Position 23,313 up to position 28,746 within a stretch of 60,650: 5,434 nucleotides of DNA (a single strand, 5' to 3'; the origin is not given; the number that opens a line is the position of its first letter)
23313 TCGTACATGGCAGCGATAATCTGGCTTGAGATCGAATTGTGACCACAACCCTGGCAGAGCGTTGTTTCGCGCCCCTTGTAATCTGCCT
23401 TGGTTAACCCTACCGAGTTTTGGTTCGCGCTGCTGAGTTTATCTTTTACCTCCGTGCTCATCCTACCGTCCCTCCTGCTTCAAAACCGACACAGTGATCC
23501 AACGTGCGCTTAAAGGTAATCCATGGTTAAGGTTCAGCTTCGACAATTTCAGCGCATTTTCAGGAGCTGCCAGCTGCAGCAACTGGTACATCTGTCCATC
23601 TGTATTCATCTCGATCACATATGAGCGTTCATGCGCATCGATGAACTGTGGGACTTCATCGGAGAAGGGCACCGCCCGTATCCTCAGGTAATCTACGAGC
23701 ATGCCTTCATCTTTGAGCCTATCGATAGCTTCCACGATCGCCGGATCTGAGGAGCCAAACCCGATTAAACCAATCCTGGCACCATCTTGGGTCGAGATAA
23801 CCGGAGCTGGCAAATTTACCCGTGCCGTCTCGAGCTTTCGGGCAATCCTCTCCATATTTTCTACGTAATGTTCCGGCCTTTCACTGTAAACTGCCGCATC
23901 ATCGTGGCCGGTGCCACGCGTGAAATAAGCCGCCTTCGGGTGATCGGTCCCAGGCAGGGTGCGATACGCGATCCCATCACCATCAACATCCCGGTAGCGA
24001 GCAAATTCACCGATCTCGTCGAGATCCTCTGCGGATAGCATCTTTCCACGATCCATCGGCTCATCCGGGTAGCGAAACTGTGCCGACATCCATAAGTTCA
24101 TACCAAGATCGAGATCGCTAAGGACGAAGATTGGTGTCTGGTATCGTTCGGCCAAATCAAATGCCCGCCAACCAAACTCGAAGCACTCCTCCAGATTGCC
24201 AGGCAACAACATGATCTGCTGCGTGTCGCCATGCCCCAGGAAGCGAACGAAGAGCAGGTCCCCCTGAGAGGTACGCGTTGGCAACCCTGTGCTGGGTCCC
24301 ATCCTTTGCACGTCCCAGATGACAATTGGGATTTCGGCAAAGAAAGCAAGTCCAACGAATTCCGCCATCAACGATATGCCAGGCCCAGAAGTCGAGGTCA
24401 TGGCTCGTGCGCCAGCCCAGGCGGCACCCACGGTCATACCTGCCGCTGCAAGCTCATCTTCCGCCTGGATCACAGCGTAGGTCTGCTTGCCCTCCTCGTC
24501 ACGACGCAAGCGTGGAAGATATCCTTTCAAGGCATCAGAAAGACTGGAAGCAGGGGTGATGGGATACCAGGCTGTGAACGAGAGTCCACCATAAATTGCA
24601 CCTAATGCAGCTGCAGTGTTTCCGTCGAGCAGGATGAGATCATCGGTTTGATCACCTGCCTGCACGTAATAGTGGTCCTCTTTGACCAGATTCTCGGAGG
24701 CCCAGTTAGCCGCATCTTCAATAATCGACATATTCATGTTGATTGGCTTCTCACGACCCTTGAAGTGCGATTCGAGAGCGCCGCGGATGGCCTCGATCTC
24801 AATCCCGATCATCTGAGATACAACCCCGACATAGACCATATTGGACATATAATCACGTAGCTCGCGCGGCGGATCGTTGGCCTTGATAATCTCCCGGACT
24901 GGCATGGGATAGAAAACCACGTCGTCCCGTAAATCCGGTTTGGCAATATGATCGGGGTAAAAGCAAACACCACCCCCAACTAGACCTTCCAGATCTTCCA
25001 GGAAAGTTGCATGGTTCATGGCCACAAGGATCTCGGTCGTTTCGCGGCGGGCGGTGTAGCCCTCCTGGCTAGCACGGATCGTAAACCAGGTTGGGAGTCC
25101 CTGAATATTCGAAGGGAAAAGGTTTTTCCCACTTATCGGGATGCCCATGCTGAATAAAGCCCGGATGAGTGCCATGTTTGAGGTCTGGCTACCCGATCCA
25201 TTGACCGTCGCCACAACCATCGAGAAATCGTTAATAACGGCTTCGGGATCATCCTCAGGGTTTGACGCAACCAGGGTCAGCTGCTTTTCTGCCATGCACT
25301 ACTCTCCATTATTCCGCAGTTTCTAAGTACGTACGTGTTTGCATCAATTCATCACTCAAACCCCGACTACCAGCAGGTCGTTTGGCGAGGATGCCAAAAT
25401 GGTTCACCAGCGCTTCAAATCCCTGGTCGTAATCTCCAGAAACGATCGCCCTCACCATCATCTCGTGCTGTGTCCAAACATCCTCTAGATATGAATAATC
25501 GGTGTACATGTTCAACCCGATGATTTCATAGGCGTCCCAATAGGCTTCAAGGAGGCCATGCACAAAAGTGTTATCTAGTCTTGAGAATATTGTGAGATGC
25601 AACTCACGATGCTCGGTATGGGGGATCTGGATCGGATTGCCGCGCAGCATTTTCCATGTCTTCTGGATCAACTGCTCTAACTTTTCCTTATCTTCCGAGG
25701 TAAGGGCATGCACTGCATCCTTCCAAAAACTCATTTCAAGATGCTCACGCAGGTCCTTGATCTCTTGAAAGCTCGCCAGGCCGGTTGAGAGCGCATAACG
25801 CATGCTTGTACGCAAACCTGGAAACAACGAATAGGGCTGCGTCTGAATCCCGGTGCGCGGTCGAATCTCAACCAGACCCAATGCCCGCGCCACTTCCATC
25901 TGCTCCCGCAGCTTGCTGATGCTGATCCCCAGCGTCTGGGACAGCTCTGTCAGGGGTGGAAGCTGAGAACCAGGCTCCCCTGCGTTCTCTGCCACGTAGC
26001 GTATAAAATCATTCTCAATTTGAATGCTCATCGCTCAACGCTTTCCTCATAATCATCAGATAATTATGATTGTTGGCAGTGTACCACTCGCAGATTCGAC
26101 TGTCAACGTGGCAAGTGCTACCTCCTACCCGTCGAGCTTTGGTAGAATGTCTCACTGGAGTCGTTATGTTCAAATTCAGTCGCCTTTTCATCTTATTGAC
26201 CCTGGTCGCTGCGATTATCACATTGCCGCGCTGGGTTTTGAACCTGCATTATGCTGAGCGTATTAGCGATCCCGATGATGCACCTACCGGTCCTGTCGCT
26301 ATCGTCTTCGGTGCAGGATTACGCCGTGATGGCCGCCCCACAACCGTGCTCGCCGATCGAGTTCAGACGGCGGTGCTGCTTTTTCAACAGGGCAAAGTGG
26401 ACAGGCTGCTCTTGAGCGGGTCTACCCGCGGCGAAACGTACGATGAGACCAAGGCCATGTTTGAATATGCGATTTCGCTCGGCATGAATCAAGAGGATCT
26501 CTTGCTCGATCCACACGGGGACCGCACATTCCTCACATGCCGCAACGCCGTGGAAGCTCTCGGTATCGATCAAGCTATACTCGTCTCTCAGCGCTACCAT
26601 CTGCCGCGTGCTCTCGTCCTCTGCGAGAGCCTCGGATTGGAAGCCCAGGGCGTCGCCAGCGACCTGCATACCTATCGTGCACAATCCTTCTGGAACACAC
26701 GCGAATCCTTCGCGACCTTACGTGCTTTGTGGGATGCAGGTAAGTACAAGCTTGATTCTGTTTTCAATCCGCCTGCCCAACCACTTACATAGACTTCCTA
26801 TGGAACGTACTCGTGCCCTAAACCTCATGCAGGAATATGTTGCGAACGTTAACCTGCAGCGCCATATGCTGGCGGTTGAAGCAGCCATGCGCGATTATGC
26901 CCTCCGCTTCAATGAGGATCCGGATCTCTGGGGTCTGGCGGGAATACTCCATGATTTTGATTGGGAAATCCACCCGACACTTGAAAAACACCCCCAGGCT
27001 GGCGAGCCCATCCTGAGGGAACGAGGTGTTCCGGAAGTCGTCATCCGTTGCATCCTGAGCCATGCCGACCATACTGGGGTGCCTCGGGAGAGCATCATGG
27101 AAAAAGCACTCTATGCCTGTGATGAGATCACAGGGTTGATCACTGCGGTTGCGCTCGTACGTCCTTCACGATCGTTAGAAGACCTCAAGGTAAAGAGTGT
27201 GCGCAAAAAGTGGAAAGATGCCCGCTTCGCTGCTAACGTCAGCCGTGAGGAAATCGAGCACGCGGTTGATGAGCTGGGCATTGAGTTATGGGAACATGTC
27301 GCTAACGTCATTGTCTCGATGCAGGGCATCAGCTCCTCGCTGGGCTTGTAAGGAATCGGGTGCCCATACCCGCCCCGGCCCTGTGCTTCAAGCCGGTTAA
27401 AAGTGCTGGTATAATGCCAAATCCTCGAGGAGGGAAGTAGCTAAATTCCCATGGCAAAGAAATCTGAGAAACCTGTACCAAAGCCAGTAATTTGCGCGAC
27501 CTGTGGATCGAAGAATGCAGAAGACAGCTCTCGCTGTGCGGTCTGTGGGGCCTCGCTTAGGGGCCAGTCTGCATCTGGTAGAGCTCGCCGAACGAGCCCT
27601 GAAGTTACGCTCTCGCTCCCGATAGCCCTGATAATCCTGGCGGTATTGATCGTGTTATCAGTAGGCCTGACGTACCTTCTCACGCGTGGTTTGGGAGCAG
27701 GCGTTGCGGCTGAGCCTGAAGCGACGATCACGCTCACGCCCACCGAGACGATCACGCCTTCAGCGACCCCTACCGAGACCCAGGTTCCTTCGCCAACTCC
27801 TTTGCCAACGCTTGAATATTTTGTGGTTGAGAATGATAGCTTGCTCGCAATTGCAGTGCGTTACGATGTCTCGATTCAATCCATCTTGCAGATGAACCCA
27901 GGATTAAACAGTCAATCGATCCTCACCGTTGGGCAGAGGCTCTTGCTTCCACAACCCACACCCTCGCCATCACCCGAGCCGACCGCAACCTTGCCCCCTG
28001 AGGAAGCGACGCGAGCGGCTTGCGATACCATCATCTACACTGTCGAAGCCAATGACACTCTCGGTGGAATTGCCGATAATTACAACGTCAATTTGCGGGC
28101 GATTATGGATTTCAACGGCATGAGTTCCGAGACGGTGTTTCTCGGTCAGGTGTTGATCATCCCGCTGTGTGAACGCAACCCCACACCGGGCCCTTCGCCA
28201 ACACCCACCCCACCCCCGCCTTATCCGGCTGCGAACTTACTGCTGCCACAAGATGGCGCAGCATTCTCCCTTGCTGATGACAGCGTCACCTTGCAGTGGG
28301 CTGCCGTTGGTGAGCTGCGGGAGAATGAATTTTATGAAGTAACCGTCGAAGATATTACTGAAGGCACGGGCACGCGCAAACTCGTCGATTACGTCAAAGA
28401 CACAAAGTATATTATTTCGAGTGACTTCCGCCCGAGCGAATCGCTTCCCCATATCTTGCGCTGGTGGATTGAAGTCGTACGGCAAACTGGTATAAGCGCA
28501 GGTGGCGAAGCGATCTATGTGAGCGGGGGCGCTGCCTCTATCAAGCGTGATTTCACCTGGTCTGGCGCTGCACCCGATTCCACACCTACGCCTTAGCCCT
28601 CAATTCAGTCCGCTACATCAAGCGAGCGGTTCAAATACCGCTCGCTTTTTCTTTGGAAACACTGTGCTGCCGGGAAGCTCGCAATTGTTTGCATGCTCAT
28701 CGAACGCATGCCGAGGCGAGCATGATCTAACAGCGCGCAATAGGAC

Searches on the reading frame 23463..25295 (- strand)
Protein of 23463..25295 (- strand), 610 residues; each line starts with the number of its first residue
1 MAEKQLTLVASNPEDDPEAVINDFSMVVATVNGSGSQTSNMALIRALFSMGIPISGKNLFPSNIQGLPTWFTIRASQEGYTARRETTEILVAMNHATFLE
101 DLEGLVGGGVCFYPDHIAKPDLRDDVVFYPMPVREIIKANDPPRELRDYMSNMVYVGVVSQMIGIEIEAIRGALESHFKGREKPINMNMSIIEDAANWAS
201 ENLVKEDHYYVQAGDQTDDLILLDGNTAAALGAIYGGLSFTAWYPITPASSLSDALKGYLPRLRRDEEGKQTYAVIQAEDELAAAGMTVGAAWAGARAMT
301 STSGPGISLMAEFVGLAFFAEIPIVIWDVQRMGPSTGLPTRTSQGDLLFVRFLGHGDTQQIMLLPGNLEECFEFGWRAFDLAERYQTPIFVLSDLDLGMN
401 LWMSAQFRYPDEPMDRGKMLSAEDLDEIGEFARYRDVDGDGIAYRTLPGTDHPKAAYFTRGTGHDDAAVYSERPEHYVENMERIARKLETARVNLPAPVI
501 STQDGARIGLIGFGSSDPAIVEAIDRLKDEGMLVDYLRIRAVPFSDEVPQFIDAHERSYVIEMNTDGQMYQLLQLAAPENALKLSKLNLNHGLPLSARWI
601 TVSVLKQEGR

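Call 22: search_protein_families(library=pfam, proteins=[window:23463-25295:-], max_evalue=0.00001)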
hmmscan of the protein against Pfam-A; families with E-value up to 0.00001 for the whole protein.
window:23463-25295:- (610 aa): 2 families
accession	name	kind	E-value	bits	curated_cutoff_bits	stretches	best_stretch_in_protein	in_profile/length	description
PF01855.24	POR_N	-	1.7e-50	172.4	27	1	232-394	2-154/231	Pyruvate flavodoxin/ferredoxin oxidoreductase, thiamine diP-bdg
PF01558.24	POR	-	3.9e-28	99.2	27.4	1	33-196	2-172/173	Pyruvate ferredoxin/flavodoxin oxidoreductase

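Call 50: search_protein_families(library=ncbifam, proteins=[window:23463-25295:-], max_evalue=1e-20)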
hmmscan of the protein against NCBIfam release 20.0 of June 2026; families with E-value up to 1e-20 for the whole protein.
window:23463-25295:- (610 aa): 5 families
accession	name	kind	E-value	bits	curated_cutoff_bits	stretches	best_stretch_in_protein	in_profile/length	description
TIGR03710.1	OAFO_sf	subfamily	9.2e-163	542.8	482.75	1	23-601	1-558/561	2-oxoacid:acceptor oxidoreductase subunit alpha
NF041170.1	Oxoac_fdxalpha_Archa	equivalog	2.5e-100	336.6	800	1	147-576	165-593/636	2-oxoacid:ferredoxin oxidoreductase subunit alpha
NF006412.0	PRK08659.1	equivalog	8.6e-73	245.7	411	1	221-600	6-369/378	2-oxoacid:acceptor oxidoreductase subunit alpha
NF007206.0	PRK09627.1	equivalog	2.4e-61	207.7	579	1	221-596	4-364/375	2-oxoglutarate synthase subunit alpha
NF005507.0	PRK07119.1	subfamily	1.2e-45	155.9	399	1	221-398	5-174/352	3-methyl-2-oxobutanoate dehydrogenase subunit VorB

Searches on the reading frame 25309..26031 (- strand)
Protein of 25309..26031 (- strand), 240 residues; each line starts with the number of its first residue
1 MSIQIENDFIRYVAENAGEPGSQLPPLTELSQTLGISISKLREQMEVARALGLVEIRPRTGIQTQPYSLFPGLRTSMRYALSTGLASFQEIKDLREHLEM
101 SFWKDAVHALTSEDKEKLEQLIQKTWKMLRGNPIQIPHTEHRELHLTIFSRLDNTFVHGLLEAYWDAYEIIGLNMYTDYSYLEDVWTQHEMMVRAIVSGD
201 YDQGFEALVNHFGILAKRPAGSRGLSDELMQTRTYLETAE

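Call 22: search_protein_families(library=pfam, proteins=[window:25309-26031:-], max_evalue=0.00001)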
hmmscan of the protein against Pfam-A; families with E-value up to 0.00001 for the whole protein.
window:25309-26031:- (240 aa): 2 families
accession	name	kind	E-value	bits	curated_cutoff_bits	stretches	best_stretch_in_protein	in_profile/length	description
PF07729.17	FCD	-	3e-14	54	24.3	1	90-212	1-123/125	FCD domain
PF00392.27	GntR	-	4.3e-06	26.7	27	1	16-62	16-62/64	Bacterial regulatory proteins, gntR family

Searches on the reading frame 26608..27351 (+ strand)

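Call 22: search_protein_families(library=pfam, proteins=[window:26608-27351:+], max_evalue=0.00001)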
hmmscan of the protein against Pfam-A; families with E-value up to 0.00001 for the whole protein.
window:26608-27351:+ (247 aa): 1 family
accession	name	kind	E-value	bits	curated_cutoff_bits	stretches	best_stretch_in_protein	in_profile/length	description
PF01966.28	HD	-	3.6e-08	34.1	22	1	85-157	3-90/116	HD domain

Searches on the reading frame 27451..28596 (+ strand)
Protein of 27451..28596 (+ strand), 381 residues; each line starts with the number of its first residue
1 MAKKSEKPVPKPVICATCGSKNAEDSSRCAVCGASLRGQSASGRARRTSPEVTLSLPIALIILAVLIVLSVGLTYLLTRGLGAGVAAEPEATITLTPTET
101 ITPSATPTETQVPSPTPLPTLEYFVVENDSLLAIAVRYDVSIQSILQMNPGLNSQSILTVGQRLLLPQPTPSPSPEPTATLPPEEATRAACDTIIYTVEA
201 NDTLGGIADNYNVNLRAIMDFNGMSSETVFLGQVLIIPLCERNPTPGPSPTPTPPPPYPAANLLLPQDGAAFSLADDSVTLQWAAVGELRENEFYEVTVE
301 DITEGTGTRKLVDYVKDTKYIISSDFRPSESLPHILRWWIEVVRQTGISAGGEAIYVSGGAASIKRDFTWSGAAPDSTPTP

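Call 22: search_protein_families(library=pfam, proteins=[window:27451-28596:+], max_evalue=0.00001)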
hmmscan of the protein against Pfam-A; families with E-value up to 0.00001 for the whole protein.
window:27451-28596:+ (381 aa): 2 families
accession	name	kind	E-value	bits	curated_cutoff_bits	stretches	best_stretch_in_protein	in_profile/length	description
PF01476.26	LysM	-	1.2e-24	86.4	20.9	2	196-238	1-43/43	LysM domain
PF23473.1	LysM3_LYK4_5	-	4.8e-09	36.6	29.3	0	196-239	5-48/48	LYK4/5 LysM3 domain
